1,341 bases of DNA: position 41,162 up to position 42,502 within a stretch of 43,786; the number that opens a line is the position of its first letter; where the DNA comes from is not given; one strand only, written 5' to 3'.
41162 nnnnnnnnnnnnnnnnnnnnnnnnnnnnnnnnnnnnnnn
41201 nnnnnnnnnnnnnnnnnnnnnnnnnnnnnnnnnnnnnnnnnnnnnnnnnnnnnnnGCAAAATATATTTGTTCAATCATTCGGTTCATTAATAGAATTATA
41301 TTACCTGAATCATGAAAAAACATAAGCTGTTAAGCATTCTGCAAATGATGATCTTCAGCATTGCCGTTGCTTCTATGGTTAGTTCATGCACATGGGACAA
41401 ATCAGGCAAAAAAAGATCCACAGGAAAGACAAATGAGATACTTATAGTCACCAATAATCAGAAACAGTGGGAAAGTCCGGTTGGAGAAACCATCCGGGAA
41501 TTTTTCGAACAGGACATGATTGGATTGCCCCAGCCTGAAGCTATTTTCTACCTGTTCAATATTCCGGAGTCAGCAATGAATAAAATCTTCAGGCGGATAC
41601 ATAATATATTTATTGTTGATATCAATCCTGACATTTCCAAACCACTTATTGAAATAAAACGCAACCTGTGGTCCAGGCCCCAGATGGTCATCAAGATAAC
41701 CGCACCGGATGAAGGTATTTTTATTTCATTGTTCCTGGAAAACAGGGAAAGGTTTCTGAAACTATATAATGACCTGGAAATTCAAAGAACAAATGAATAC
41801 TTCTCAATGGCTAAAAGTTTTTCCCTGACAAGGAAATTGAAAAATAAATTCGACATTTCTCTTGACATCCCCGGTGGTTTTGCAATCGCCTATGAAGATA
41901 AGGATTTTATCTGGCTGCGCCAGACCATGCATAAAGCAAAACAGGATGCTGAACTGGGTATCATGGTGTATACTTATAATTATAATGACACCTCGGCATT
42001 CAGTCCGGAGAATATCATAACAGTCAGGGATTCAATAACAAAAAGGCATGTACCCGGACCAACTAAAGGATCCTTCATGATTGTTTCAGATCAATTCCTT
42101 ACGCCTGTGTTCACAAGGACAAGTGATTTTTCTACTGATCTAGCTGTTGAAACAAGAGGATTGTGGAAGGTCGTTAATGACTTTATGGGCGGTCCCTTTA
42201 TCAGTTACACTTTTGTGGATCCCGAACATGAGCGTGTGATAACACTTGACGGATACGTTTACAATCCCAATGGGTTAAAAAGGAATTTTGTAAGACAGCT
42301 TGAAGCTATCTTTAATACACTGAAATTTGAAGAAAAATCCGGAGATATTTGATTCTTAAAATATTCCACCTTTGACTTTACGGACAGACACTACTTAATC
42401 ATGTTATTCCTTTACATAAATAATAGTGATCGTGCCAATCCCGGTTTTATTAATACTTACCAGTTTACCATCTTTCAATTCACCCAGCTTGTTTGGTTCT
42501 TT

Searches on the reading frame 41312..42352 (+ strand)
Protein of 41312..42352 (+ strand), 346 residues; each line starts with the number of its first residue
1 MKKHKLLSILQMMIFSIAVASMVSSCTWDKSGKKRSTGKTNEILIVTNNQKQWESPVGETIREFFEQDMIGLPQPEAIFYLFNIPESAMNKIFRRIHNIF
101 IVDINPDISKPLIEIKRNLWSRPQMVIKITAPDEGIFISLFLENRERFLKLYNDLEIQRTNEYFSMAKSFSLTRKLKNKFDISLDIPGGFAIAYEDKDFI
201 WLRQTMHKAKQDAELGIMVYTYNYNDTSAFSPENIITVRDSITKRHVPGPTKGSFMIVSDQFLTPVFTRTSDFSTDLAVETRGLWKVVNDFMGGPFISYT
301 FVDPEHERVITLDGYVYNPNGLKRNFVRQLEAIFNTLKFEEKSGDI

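Call 95: search_protein_families(library=pfam, proteins=[window:41312-42352:+], max_evalue=0.00001)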
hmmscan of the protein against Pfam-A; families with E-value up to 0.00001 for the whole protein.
window:41312-42352:+ (346 aa): 1 family
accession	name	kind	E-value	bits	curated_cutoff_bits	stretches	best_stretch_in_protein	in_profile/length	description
PF16125.10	DUF4837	-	2.2e-89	299.8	25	1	36-336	1-295/295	Domain of unknown function (DUF4837)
